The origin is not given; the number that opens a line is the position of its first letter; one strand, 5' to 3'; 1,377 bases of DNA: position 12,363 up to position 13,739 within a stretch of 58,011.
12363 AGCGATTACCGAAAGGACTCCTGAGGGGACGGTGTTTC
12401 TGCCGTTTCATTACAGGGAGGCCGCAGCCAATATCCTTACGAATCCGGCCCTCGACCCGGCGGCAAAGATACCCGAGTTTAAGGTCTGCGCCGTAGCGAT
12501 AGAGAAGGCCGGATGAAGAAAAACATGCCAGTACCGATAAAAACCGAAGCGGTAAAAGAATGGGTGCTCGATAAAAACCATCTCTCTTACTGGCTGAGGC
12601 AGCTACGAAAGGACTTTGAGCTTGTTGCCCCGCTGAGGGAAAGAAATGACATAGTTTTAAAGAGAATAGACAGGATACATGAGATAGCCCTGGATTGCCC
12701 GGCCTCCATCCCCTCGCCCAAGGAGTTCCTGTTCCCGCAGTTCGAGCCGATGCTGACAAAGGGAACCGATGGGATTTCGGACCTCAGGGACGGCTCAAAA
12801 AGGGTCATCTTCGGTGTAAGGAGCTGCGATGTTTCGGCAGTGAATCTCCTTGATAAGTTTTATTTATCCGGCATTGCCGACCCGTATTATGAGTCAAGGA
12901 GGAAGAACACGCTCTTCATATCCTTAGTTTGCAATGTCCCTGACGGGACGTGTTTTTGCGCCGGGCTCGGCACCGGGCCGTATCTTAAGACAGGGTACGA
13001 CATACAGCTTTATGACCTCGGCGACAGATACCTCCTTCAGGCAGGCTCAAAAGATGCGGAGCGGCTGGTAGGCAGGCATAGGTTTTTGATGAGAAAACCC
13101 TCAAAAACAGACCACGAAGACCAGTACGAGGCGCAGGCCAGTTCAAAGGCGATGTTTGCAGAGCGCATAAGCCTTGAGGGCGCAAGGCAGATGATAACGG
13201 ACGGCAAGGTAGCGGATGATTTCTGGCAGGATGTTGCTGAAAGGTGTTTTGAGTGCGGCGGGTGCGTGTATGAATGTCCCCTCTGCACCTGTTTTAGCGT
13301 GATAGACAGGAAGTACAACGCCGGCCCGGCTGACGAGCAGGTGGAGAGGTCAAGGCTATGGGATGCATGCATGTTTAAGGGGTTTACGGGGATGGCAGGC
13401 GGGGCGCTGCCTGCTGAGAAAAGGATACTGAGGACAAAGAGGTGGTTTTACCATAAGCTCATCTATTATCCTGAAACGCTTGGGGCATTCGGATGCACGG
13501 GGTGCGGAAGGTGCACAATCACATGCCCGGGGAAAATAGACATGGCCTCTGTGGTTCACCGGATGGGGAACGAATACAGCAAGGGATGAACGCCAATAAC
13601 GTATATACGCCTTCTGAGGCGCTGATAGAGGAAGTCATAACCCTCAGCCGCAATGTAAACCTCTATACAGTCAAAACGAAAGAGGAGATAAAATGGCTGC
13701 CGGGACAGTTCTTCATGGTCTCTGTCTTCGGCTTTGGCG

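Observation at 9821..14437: FdhF fused operonically to AsrA/AsrB-like subunits: a sulfhydrogenase-like NAD(P)-linked formate dehydrogenase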

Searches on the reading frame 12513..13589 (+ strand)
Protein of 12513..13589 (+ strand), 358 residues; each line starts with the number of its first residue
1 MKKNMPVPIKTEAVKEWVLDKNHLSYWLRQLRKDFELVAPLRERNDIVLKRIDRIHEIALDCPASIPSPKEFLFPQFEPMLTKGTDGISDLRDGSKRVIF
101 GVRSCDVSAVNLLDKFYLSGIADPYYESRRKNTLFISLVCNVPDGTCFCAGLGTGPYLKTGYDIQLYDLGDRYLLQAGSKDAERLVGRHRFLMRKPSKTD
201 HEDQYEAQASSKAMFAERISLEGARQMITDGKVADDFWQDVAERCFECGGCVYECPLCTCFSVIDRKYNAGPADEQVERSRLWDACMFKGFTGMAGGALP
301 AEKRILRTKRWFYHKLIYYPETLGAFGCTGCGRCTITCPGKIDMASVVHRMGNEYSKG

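Call 5: search_protein_families(library=pfam, proteins=[window:12513-13589:+])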
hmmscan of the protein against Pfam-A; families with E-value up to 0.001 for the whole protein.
window:12513-13589:+ (358 aa): 8 families
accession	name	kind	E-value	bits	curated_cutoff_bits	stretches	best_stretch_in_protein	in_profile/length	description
PF17179.9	Fer4_22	-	1.9e-26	93.2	27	1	244-342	1-95/95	4Fe-4S dicluster domain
PF13534.11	Fer4_17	-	2.9e-08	34.6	22.2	0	221-256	31-57/61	4Fe-4S dicluster domain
PF13183.11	Fer4_8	-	7.2e-06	26.9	27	1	242-342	2-68/68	4Fe-4S dicluster domain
PF13237.11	Fer4_10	-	9.5e-06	25.9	25.5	0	327-340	8-21/53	4Fe-4S dicluster domain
PF12800.12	Fer4_4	-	2.3e-05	24.8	24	0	328-339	4-15/17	4Fe-4S binding domain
PF12797.12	Fer4_2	-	4.3e-05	23.6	24.5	0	242-256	7-21/22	4Fe-4S binding domain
PF13187.11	Fer4_9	-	0.00014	22.3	27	0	244-341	1-50/52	4Fe-4S dicluster domain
PF25160.1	LdpA_Fe-S-bd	-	0.00035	20.7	27.6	0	327-345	27-46/49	LdpA Fe-S cluster-binding domain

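Call 6: search_protein_families(library=ncbifam, proteins=[window:12513-13589:+])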
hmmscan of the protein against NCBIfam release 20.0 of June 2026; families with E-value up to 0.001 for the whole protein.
window:12513-13589:+ (358 aa): 4 families
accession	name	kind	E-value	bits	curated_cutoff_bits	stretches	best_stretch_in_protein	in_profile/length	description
NF040829.1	sulfhyd_ShyB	equivalog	1.7e-55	188.4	690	1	19-350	6-328/334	NAD(P)-dependent hydrogenase/sulfhydrogenase 2 subunit beta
TIGR02910.1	sulfite_red_A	equivalog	4.9e-45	154.2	323.15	1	19-354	5-329/334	anaerobic sulfite reductase subunit AsrA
NF040833.1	sulfhyd_HydB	equivalog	7.3e-41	140.2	750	1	24-347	11-331/367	NADPH-dependent hydrogenase/sulfhydrogenase 1 subunit beta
NF041837.1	rnfC_Methano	equivalog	0.00078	18.4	650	0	327-348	398-419/438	Rnf electron transport complex subunit RnfC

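Call 23: find_related_loci(query=window:12513-13589:+, collection=genome_contigs, flank=6000)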
Query window:12513-13589:+ (358 aa) in genome_contigs; peptide patterns used: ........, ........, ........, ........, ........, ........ (x = any residue, [..] = any of these).
72 stretches matched a pattern; 13 encode a relative of the query (tblastn E <= 1e-3); 13 distinct loci.
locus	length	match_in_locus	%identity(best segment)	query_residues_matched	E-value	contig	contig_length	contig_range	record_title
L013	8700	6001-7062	66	6-356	5e-165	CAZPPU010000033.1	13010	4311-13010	MAG TPA_asm: uncultured Nitrospirota bacterium isolate binchicken_co232_45 genome assembly, contig: NODE_9452_length_130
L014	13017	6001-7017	66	15-351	7e-154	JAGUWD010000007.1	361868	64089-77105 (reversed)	MAG: Thermodesulfovibrionales bacterium isolate DeMMO5_1 c_000000003172, whole genome shotgun sequence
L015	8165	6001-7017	65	15-351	3e-152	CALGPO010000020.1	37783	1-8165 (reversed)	MAG: uncultured bacterium isolate N1_Bin_METABAT__18_1 genome assembly, contig: c_000000025354, whole genome shotgun seq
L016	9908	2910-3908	63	16-351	2e-146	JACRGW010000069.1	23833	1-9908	MAG: Nitrospirae bacterium isolate NC_groundwater_1761_Pr3_B-0.1um_42_9 SR-2_scaffold_141_1347242, whole genome shotgun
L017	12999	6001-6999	59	12-348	1e-139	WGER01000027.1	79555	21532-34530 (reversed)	MAG: Nitrospirae bacterium isolate S146_51 k151_272643, whole genome shotgun sequence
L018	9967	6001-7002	58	15-351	6e-137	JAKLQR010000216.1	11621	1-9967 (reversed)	MAG: Thermodesulfovibrionales bacterium isolate bin S2.74 k141_433754, whole genome shotgun sequence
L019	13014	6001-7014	58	11-351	9e-136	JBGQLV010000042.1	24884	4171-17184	MAG: Thermodesulfovibrionia bacterium isolate OBJ2_061818_150_9 k141_1622903_length_24884_cov_18.0099, whole genome shot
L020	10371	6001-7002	60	15-351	3e-137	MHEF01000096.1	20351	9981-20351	MAG: Nitrospirae bacterium RBG_13_39_12 RBG_13_scaffold_3190, whole genome shotgun sequence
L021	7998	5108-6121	56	11-351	8e-134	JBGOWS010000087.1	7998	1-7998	MAG: Thermodesulfovibrionia bacterium isolate OBJ_0618_130150_87 k141_6485027_length_7998_cov_42.9418, whole genome shot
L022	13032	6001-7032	55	13-358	9e-132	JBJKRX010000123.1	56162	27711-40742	MAG: Nitrospirota bacterium isolate Bin_69 S1Ck127_1620279_flag_0_multi_9.9984_len_56162, whole genome shotgun sequence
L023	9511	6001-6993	59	18-351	6e-139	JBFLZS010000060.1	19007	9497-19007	MAG: Nitrospirota bacterium isolate MAG117 MAG117_60, whole genome shotgun sequence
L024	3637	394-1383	32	10-354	6e-51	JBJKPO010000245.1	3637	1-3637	MAG: Bacillota bacterium isolate Bin_124 S1Ck127_1883128_flag_1_multi_5.0000_len_3637, whole genome shotgun sequence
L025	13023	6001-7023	51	15-358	5e-127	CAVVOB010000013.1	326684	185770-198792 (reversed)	MAG: Nitrospirota bacterium isolate MFD05942.bin.2.44 genome assembly, contig: contig_26997, whole genome shotgun sequen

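Call 26: search_solved_structures(query=window:12513-13589:+, max_evalue=0.01)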
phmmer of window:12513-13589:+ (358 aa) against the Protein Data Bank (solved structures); distinct sequences matched with E-value up to 0.01: 2.
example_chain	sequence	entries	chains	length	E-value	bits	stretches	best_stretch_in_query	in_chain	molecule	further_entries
9nez_B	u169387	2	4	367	6.3e-36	127.4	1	21-350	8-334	Sulfhydrogenase 1 subunit beta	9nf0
9t1s_M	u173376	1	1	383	0.0027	20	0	325-352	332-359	formate dehydrogenase (coenzyme F420)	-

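Call 40: find_homologous_proteins(query=window:12513-13589:+, max_evalue=1e-20)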
Query window:12513-13589:+ (358 aa): 632 proteins with E <= 1e-20 among 2535 candidates; the best 120 are listed.
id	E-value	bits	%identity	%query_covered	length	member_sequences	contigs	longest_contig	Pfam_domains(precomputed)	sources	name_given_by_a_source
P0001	7.1e-251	850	100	100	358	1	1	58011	PF17179.10,PF13534.12,PF13237.12,PF13183.12,PF12800.13,PF13187.12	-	-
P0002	4.0e-178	610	74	94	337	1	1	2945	PF17179.10,PF12838.13,PF13534.12,PF13237.12,PF13183.12,PF13187.12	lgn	-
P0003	1.5e-174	599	74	94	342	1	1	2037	PF17179.10,PF13534.12,PF13183.12,PF13187.12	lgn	-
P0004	2.3e-171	588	72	95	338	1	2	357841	PF17179.10,PF12838.13,PF13534.12,PF13237.12,PF13187.12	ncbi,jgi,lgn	jgi:formate hydrogenlyase subunit 6/NADH:ubiquinone oxidoreductase subunit I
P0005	2.2e-169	581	70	96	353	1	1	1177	PF17179.10,PF12797.13,PF13534.12,PF13237.12,PF13187.12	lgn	-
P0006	7.9e-169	580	71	94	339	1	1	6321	PF17179.10,PF12838.13,PF13534.12,PF13237.12,PF13183.12,PF13187.12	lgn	-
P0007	1.7e-168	579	70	94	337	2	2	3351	PF17179.10,PF12838.13,PF13534.12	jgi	jgi:sulfhydrogenase subunit beta (sulfur reductase)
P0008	4.2e-168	577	71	95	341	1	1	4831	PF17179.10,PF12838.13,PF13534.12,PF13183.12,PF13187.12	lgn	-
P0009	4.2e-166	571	72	94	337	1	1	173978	PF17179.10,PF12838.13,PF13534.12,PF13187.12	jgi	jgi:ferredoxin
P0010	4.2e-165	567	69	96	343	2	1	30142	PF14697.12,PF17179.10,PF12838.13,PF13534.12,PF13237.12,PF13183.12,PF13187.12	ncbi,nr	ncbi:MAG: 4Fe-4S dicluster domain-containing protein [Nitrospirae bacterium]|nr:4Fe-4S dicluster dom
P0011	2.5e-164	565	70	94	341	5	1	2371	PF17179.10,PF12838.13,PF13534.12,PF13237.12,PF13187.12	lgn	-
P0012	1.1e-162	559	67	94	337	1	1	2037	PF17179.10,PF12838.13,PF13534.12,PF13237.12,PF13187.12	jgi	jgi:ferredoxin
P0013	7.2e-162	557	69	94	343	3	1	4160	PF17179.10,PF13534.12,PF13183.12,PF13187.12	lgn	-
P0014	2.8e-161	555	67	95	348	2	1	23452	PF17179.10,PF12838.13,PF13534.12,PF13237.12,PF13187.12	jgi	-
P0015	2.9e-161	555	67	96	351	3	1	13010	PF17179.10,PF12797.13,PF13534.12,PF13237.12,PF13183.12,PF13187.12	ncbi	-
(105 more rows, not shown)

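Call 42: search_protein_families(library=pfam, proteins=[L021:292-873:+, L021:873-1817:+, L021:2068-3081:+, L013:259-1464:+, L013:1434-2501:+, L013:2498-3871:+, L014:3-2573:+, L014:2566-3915:+, L017:2295-3734:+, L018:1967-3667:+], max_evalue=0.00001)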
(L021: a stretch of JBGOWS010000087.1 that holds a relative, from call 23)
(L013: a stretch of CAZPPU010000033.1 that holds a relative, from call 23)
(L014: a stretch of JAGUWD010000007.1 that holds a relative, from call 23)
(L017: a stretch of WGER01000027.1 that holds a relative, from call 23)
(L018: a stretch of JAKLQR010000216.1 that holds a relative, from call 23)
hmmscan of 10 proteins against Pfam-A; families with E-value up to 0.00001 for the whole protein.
L021:292-873:+ (193 aa): 1 family
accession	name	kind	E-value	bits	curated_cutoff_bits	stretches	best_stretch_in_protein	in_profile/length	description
PF00691.25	OmpA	-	1.5e-22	80.2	27.2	1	86-180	2-98/98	OmpA family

L021:873-1817:+ (314 aa): 5 families
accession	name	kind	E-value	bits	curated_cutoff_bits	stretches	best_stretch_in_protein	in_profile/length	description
PF13174.12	TPR_6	-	3.7e-22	77.8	26.3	2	263-294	2-33/33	Tetratricopeptide repeat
PF13525.12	YfiO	-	1.5e-12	48.1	25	1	186-309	4-138/203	Outer membrane lipoprotein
PF13428.12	TPR_14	-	2.9e-08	34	23.5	0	225-259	2-36/44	Tetratricopeptide repeat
PF07719.23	TPR_2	-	7.8e-08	32.3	27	0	226-256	3-33/34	Tetratricopeptide repeat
PF13432.12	TPR_16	-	8.7e-07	29.7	32.7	0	198-256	8-63/65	Tetratricopeptide repeat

L021:2068-3081:+ (337 aa): 3 families
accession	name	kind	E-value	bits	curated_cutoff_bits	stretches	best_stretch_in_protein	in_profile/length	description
PF04055.27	Radical_SAM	-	2.2e-40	139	29.5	1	17-177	1-164/166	Radical SAM superfamily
PF06463.18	Mob_synth_C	-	7.7e-39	133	37.4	1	184-310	1-127/128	Molybdenum Cofactor Synthesis C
PF13353.11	Fer4_12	-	6.4e-07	30.2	22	1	22-123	14-114/137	4Fe-4S single cluster domain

L013:259-1464:+ (401 aa): 1 family
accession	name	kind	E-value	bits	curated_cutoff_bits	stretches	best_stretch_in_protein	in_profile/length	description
PF00482.28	T2SSF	-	2.9e-59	198.9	25.2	2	66-189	1-125/125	Type II secretion system (T2SS), protein F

L013:1434-2501:+ (355 aa): 2 families
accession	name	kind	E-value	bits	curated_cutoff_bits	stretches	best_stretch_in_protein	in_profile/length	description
PF00512.31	HisKA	-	7.1e-13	48.9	26.9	1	153-207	5-58/66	His Kinase A (phospho-acceptor) domain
PF02518.31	HATPase_c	-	3.2e-10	40.9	26.4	1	257-355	4-108/111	Histidine kinase-, DNA gyrase B-, and HSP90-like ATPase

L013:2498-3871:+ (457 aa): 6 families
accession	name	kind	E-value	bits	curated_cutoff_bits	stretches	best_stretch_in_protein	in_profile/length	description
PF00158.32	Sigma54_activat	-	2.6e-69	232.6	20.2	1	140-307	1-168/168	Sigma-54 interaction domain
PF00072.30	Response_reg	-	4.1e-27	95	30.2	1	5-114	1-110/111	Response regulator receiver domain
PF25601.1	AAA_lid_14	-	6.9e-26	90.3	27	1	312-382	1-71/87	AAA+ ATPase lid domain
PF14532.12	Sigma54_activ_2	-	7.8e-19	68.7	25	1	146-311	9-138/138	Sigma-54 interaction domain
PF02954.25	HTH_8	-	3.3e-11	43.2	22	1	417-455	4-42/42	Bacterial regulatory protein, Fis family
PF07728.20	AAA_5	-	1.2e-06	29.1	22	1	164-282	2-123/139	AAA domain (dynein-related subfamily)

L014:3-2573:+ (856 aa): 4 families
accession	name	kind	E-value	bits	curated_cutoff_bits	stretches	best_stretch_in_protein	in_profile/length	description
PF02518.31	HATPase_c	-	4.4e-27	95.2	26.4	1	747-853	2-110/111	Histidine kinase-, DNA gyrase B-, and HSP90-like ATPase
PF00512.31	HisKA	-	8.5e-12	45.4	26.9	1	637-703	3-64/66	His Kinase A (phospho-acceptor) domain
PF00989.32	PAS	-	1.6e-07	31.7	22.6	1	520-567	4-51/113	PAS fold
PF08448.16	PAS_4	-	4.1e-06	27.4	23.1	0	524-621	2-109/110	PAS fold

L014:2566-3915:+ (449 aa): 7 families
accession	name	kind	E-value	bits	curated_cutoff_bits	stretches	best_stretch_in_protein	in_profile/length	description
PF00158.32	Sigma54_activat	-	9.7e-72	240.6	20.2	1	143-310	1-168/168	Sigma-54 interaction domain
PF25601.1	AAA_lid_14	-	6.8e-29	100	27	1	315-391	1-77/87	AAA+ ATPase lid domain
PF00072.30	Response_reg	-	3.5e-28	98.4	30.2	1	6-114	2-110/111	Response regulator receiver domain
PF14532.12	Sigma54_activ_2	-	2e-24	86.8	25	1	144-314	1-138/138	Sigma-54 interaction domain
PF07728.20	AAA_5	-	6.2e-08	33.2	22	1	166-284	1-122/139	AAA domain (dynein-related subfamily)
PF07724.20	AAA_2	-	2.3e-06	28.2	27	0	165-284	4-124/166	AAA domain (Cdc48 subfamily)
PF23198.2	PDE8A_N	-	4.7e-06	27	29.6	0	5-55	13-63/147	PDE8A-like, N-terminal domain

L017:2295-3734:+ (479 aa): 1 family
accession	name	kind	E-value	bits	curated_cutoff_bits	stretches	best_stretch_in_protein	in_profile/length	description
PF13372.12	Alginate_exp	-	8.6e-11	41.7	25.2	1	67-463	5-382/395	Alginate export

L018:1967-3667:+ (566 aa): 4 families
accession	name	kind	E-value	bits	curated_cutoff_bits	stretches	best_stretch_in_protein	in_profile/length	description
PF01119.25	DNA_mis_repair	-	6.6e-36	123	26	1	215-332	1-118/119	DNA mismatch repair protein, C-terminal domain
PF08676.16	MutL_C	-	4.9e-24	85.1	25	1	390-520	5-139/142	MutL C terminal dimerisation domain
PF13589.12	HATPase_c_3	-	7.8e-10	39.3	25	1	32-125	4-97/137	Histidine kinase-, DNA gyrase B-, and HSP90-like ATPase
PF02518.31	HATPase_c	-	8.3e-08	33.1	26.4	1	29-85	4-63/111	Histidine kinase-, DNA gyrase B-, and HSP90-like ATPase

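Call 45: search_solved_structures(query=window:12513-13589:+, max_evalue=1e-10, show_alignments=1)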
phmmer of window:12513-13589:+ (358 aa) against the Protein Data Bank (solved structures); distinct sequences matched with E-value up to 1e-10: 1.
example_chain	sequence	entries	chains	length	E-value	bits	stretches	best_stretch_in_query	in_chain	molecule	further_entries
9nez_B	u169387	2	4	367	6.3e-36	127.4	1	21-350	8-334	Sulfhydrogenase 1 subunit beta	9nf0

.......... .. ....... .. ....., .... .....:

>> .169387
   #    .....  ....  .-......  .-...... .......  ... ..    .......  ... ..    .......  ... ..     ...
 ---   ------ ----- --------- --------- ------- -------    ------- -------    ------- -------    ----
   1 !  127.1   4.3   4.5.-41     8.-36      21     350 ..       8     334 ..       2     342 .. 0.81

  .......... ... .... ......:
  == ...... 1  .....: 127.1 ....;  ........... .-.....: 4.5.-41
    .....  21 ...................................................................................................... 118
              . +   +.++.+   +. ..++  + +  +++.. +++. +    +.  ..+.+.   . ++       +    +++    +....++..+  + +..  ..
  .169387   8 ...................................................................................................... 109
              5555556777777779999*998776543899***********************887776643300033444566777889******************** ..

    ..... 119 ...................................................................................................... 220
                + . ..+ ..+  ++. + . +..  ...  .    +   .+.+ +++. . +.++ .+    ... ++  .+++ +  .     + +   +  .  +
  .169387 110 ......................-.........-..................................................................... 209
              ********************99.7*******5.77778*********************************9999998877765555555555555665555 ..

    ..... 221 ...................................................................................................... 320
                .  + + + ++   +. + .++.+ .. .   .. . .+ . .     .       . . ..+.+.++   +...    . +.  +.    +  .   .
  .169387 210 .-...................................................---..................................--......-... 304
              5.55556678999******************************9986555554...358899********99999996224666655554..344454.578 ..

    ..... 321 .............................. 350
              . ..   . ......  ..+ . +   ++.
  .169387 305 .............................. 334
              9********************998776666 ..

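Call 90: search_protein_representatives(protein=window:12513-13589:+)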
Query: 358 residues. Proteins with E-value up to 0.001 (for the whole library): 3403; up to 1e-10: 2117; up to 1e-30: 826. The best 150 are listed.
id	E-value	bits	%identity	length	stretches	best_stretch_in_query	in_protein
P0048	3.8e-145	500.1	64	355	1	16-351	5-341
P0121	2.0e-76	273.9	41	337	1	14-347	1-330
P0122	1.2e-73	264.8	39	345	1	18-351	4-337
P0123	1.1e-70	255.1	39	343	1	16-354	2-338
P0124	4.7e-70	253.0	40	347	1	18-351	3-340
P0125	2.4e-69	250.6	38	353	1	19-350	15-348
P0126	2.7e-69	250.5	35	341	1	16-351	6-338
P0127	5.9e-69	249.3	40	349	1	18-351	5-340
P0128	1.1e-68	248.5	36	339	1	19-349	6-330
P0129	1.6e-67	244.6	38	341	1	17-354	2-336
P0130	1.5e-66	241.4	39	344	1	19-351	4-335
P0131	3.5e-66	240.2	36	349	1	19-347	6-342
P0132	1.2e-65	238.4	36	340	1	17-351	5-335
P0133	1.7e-64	234.6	37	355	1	18-353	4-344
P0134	1.8e-64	234.6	37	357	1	19-350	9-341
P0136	1.3e-62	228.5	37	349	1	18-352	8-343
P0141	2.5e-59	217.7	36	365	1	40-351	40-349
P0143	1.0e-58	215.6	32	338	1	23-349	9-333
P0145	3.9e-58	213.7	36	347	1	14-345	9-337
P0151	8.1e-57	209.4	34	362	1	17-351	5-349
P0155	2.8e-56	207.6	36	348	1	27-351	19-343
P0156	3.2e-56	207.4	37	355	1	23-351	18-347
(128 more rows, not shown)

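Call 91: find_encoding_contigs(protein=P0121, flank=5000, max_places=3)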
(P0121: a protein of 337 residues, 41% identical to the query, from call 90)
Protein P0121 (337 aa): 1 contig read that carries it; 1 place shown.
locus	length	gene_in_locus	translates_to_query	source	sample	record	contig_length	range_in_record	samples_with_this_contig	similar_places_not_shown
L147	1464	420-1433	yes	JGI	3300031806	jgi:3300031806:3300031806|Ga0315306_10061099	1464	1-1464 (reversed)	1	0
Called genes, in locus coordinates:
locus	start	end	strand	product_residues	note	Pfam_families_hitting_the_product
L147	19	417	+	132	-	PF01568:Molydop_binding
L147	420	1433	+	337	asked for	PF17179:Fer4_22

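Call 94: find_encoding_contigs(protein=P0122, flank=5000, max_places=2)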
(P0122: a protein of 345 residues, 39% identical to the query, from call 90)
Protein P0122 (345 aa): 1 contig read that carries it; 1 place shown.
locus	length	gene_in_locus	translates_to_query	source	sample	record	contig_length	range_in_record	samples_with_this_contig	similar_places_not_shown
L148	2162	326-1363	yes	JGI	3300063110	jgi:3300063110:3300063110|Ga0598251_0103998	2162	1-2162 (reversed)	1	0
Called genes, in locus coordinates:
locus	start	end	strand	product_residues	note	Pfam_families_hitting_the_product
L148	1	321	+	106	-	?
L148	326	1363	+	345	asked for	PF13534:Fer4_17 (faint), PF17179:Fer4_22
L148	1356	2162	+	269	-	?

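Call 96: find_encoding_contigs(protein=P0125, flank=5000, max_places=2)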
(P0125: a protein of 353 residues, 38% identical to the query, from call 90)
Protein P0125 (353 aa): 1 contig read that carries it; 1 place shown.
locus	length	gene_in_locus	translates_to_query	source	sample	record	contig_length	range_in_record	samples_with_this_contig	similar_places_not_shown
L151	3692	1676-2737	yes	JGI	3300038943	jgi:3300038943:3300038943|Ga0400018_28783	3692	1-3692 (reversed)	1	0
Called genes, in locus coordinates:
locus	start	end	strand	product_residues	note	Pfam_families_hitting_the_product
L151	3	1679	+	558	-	?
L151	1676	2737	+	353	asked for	PF13534:Fer4_17 (faint), PF17179:Fer4_22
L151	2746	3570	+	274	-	PF00970:FAD_binding_6, PF00175:NAD_binding_1, PF10418:DHODB_Fe-S_bind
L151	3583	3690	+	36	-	?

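Call 97: find_encoding_contigs(protein=P0145, flank=5000, max_places=2)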
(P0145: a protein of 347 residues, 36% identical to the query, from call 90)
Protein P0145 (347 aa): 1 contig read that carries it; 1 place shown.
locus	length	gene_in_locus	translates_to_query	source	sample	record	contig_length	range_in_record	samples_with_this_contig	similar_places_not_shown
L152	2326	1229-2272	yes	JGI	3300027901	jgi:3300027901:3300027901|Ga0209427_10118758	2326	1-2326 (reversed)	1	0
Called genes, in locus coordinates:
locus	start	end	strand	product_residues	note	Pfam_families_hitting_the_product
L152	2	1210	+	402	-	?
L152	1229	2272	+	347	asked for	PF17179:Fer4_22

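Call 99: find_homologous_proteins(query=P0123, max_evalue=1e-40)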
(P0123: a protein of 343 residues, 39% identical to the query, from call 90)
Query P0123 (343 aa): 62 proteins with E <= 1e-40 among 919 candidates.
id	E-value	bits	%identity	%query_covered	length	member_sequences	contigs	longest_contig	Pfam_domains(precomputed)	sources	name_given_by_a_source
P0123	1.9e-238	808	100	100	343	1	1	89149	PF17179.10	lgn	-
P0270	7.1e-163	560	68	99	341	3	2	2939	PF17179.10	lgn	-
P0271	4.1e-152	525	63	99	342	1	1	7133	PF17179.10,PF13534.12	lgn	-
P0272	1.6e-148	513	62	100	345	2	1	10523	PF17179.10,PF13484.12,PF12838.13,PF13534.12,PF13237.12,PF13183.12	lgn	-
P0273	8.5e-147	507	62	100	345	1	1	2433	PF17179.10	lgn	-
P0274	2.2e-145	502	61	100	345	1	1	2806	PF17179.10,PF13534.12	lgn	-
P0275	2.1e-144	499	61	99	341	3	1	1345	PF17179.10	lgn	-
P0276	2.5e-144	499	63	99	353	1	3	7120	PF17179.10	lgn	-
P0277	1.9e-143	496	60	100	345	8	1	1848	PF17179.10,PF13484.12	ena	-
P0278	5.0e-142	491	60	98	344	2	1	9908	PF17179.10,PF13534.12,PF13237.12,PF13183.12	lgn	-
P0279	4.5e-139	482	60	100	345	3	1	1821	PF17179.10,PF13534.12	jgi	jgi:ferredoxin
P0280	6.1e-135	468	59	99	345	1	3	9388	PF17179.10,PF13484.12,PF13534.12,PF13237.12,PF13183.12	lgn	-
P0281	1.1e-129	451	56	98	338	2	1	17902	PF17179.10,PF13534.12,PF13183.12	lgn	-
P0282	2.4e-119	417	52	100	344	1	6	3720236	PF17179.10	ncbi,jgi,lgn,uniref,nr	ncbi:4Fe-4S dicluster domain-containing protein [Metallumcola ferriviriculae]|uniref:4Fe-4S dicluste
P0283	8.4e-119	415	52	100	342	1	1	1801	PF17179.10,PF12838.13,PF13187.12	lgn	-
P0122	9.6e-89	316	43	98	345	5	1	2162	PF17179.10,PF13534.12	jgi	jgi:sulfhydrogenase subunit beta (sulfur reductase)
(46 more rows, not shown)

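Call 100: find_encoding_contigs(protein=P0282, flank=6000, max_places=1)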
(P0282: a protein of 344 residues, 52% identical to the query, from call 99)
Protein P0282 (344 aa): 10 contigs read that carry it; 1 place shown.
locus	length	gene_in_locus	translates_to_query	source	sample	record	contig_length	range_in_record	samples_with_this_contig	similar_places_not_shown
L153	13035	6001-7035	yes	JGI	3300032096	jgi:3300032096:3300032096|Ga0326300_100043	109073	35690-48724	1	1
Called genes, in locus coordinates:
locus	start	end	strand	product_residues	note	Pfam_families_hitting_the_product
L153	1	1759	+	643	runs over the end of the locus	PF01855:POR_N, PF02775:TPP_enzyme_C, PF00037:Fer4 (weak)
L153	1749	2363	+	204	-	PF01558:POR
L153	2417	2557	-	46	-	-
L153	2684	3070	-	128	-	PF13744:HTH_37 (weak), PF13443:HTH_26, PF01381:HTH_3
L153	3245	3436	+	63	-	-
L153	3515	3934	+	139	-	PF12844:HTH_19, PF13560:HTH_31, PF01381:HTH_3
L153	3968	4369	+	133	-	PF04879:Molybdop_Fe4S4, PF00384:Molybdopterin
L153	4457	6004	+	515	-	PF00384:Molybdopterin, PF01568:Molydop_binding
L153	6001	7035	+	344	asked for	PF17179:Fer4_22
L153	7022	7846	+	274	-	PF00970:FAD_binding_6, PF00175:NAD_binding_1, PF10418:DHODB_Fe-S_bind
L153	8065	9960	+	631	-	PF06506:PrpR_N, PF00989:PAS (weak), PF00158:Sigma54_activat, PF14532:Sigma54_activ_2, PF00004:AAA (weak), PF07724:AAA_2 (faint), PF07728:AAA_5 (weak), PF25601:AAA_lid_14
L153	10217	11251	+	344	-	PF16868:NMT1_3, PF12974:Phosphonate-bd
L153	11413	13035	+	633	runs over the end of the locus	PF06808:DctM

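Call 102: find_encoding_contigs(protein=P0129, flank=5000, max_places=1)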
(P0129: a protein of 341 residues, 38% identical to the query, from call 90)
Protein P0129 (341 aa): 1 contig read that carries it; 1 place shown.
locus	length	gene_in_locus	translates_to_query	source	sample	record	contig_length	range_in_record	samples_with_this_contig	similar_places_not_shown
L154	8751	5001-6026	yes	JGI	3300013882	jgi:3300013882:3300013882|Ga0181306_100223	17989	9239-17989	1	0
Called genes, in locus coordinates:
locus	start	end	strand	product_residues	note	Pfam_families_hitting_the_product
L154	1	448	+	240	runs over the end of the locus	PF00977:His_biosynth, PF00218:IGPS (faint), PF01207:Dus (faint), PF01884:PcrB (faint), PF00290:Trp_syntA (faint)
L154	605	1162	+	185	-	PF01555:N6_N4_Mtase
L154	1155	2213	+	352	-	-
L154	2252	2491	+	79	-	-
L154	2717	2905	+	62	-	-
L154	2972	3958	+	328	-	PF04879:Molybdop_Fe4S4, PF00384:Molybdopterin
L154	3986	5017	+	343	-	PF00384:Molybdopterin, PF01568:Molydop_binding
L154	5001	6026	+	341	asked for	PF13187:Fer4_9 (faint), PF13534:Fer4_17 (faint), PF12797:Fer4_2 (faint), PF17179:Fer4_22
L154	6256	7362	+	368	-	PF02525:Flavodoxin_2, PF03358:FMN_red, PF02036:SCP2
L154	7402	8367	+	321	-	PF00005:ABC_tran, PF13304:AAA_21, PF13732:DrrA1-3_C (weak)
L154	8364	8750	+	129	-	?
